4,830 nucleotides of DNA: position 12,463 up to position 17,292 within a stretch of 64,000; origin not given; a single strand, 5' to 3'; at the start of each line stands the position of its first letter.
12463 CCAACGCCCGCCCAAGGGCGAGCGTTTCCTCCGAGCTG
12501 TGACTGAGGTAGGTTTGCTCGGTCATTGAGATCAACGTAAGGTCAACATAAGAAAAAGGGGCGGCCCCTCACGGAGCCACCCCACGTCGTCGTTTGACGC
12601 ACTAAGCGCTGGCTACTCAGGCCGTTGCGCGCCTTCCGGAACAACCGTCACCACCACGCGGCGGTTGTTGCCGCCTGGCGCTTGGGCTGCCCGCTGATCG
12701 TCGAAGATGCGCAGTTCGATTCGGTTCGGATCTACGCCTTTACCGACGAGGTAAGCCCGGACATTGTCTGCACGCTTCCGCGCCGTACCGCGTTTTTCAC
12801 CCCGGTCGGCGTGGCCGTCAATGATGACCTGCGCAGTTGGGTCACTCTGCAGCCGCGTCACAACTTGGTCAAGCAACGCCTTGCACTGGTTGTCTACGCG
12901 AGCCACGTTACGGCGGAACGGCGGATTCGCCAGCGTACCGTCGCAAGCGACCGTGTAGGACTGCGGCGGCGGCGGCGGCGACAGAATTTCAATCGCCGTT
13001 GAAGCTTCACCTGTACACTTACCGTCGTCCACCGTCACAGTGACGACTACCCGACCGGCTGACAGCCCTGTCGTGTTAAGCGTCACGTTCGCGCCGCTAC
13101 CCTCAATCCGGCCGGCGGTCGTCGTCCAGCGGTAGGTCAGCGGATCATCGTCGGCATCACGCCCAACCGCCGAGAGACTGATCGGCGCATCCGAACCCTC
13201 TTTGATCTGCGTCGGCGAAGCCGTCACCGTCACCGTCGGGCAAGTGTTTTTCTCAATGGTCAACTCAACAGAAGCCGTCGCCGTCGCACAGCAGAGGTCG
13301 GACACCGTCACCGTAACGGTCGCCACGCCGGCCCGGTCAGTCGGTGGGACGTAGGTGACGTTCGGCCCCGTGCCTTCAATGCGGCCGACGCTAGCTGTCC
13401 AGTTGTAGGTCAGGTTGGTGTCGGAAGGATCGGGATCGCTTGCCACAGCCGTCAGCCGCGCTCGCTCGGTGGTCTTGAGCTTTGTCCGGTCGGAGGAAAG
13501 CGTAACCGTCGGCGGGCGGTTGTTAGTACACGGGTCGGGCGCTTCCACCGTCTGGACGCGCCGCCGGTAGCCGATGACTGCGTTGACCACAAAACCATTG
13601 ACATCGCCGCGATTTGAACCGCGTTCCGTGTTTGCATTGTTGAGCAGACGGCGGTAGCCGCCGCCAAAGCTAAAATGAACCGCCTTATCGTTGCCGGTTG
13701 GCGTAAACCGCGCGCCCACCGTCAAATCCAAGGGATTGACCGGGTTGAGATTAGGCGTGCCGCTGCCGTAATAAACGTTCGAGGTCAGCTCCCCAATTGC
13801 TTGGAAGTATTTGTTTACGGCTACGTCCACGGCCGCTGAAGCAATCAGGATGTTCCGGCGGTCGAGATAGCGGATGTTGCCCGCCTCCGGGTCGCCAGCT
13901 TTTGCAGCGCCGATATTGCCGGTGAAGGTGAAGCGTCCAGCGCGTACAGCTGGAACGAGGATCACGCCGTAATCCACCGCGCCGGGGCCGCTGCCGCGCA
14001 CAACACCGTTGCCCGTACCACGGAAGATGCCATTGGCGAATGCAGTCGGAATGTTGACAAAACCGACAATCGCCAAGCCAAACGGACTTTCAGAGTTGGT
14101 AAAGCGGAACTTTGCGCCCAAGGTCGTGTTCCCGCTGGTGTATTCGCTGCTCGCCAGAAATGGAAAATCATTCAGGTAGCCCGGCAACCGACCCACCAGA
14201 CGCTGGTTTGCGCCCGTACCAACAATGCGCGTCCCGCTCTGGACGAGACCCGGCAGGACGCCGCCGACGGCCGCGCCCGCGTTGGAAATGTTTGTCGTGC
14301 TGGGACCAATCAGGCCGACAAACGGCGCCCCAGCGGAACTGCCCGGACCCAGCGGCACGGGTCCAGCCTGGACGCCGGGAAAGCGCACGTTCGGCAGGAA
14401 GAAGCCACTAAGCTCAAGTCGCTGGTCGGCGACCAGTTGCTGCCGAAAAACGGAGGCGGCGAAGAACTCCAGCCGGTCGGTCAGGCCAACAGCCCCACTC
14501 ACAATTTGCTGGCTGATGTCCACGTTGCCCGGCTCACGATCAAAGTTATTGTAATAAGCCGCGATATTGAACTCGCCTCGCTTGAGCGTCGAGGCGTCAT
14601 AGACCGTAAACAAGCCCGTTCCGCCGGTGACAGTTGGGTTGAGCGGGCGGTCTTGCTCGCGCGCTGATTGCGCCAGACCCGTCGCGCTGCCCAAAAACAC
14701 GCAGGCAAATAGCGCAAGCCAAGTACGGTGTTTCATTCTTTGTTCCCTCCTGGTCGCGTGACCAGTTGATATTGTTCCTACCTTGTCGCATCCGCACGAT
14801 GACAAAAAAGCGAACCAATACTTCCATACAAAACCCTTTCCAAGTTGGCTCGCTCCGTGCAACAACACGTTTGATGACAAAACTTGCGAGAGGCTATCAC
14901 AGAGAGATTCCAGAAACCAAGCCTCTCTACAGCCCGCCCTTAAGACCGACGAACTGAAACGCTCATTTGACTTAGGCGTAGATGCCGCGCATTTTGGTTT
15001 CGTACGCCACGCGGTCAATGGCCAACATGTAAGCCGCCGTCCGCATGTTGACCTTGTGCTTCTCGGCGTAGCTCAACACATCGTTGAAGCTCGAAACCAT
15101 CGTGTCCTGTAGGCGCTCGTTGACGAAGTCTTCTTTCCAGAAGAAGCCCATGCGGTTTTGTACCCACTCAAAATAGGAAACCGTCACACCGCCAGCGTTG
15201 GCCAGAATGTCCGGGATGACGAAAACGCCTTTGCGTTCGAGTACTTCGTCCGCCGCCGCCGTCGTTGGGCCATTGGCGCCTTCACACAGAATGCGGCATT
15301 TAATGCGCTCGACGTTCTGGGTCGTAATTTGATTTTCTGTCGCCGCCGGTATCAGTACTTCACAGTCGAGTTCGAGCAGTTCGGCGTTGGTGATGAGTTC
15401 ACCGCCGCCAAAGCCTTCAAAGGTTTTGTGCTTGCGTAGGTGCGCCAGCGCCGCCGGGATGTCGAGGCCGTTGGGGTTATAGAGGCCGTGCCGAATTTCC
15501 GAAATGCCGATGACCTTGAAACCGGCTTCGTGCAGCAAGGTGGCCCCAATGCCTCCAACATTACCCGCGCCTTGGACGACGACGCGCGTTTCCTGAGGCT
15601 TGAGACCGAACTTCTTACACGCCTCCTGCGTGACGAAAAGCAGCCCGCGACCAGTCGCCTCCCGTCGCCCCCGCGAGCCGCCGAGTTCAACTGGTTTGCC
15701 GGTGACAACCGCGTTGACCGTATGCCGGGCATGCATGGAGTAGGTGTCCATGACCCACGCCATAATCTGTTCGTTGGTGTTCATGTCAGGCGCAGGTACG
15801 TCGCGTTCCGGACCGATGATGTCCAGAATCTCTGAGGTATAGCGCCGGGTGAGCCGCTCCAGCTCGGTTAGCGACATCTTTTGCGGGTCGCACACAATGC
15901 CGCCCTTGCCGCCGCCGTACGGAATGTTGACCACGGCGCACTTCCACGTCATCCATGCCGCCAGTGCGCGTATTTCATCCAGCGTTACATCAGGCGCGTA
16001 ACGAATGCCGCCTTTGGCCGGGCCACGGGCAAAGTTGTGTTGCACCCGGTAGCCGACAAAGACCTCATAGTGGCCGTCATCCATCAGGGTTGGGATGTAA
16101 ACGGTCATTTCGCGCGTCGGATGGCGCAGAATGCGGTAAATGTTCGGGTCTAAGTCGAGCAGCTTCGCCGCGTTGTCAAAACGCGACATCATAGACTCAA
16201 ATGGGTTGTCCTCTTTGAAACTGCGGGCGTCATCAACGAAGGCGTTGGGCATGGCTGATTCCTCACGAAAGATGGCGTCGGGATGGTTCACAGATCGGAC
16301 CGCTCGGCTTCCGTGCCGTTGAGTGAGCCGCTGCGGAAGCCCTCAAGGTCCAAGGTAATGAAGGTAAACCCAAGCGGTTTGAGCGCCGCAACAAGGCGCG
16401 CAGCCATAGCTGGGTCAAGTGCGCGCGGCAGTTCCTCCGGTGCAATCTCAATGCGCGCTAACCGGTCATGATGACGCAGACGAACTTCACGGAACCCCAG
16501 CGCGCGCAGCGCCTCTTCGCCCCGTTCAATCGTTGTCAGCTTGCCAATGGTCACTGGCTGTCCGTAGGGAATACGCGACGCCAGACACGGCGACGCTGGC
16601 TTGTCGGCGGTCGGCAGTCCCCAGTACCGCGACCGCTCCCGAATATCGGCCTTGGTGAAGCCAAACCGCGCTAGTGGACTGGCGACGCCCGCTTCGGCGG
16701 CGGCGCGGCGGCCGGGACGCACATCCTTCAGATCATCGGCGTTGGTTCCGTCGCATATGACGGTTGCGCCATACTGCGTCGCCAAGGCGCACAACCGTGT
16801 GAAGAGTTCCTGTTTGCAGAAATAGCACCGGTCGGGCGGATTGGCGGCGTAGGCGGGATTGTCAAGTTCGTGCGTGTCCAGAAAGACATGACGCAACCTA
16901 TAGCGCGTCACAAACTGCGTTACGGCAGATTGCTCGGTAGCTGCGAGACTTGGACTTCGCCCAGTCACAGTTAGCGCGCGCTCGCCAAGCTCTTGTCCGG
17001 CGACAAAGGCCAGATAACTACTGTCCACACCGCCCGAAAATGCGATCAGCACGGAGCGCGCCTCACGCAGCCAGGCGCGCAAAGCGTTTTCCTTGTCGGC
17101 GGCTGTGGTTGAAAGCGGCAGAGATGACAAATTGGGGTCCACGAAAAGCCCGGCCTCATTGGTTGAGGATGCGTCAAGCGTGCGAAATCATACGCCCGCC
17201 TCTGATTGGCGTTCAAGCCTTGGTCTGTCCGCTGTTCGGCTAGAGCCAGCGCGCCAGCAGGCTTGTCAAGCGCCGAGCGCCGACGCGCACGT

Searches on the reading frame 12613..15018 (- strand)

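Call 50: search_protein_families(library=pfam, proteins=[window:12613-15018:-], max_evalue=0.00001)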
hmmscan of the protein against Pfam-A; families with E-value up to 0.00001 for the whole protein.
window:12613-15018:- (801 aa): 3 families
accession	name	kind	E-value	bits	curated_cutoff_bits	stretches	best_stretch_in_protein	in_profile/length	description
PF00691.25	OmpA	-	1e-09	39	27.2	1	701-785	2-92/98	OmpA family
PF17963.7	Big_9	-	2.6e-09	38.3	23.6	1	500-587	1-89/89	Bacterial Ig domain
PF22352.2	K319L-like_PKD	-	1.5e-07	31.7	27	0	611-676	12-82/84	K319L-like, PKD domain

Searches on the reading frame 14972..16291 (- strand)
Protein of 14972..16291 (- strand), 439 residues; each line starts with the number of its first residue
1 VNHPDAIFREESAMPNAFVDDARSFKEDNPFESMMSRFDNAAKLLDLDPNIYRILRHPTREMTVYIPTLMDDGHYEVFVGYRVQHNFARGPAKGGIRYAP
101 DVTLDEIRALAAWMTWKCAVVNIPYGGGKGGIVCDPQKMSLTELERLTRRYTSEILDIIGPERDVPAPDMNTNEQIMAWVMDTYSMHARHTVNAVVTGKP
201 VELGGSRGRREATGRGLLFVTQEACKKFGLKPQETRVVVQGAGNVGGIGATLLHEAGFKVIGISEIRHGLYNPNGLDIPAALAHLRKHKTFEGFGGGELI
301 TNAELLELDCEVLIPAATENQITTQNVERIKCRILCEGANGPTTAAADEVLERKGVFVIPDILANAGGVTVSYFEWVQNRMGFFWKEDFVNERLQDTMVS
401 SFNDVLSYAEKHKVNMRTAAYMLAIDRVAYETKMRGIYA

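Call 50: search_protein_families(library=pfam, proteins=[window:14972-16291:-], max_evalue=0.00001)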
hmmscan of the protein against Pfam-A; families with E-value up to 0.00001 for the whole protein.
window:14972-16291:- (439 aa): 2 families
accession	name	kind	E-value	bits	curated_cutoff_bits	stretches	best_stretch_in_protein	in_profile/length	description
PF00208.27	ELFV_dehydrog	-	1.4e-77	261.1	23.4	1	204-436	1-241/241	Glutamate/Leucine/Phenylalanine/Valine dehydrogenase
PF02812.23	ELFV_dehydrog_N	-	2.1e-57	192.9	25.3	1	58-185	1-128/129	Glu/Leu/Phe/Val dehydrogenase, dimerisation domain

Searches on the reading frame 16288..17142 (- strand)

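Call 50: search_protein_families(library=pfam, proteins=[window:16288-17142:-], max_evalue=0.00001)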
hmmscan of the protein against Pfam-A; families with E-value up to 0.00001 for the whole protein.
window:16288-17142:- (284 aa): 0 families

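Call 72: search_protein_families(library=pfam, proteins=[window:16288-17142:-], max_evalue=0.01)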
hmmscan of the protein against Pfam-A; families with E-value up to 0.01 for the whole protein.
window:16288-17142:- (284 aa): 1 family
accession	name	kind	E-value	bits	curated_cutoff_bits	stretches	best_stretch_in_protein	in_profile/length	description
PF00733.27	Asn_synthase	-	0.00018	21.7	21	1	19-94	8-83/354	Asparagine synthase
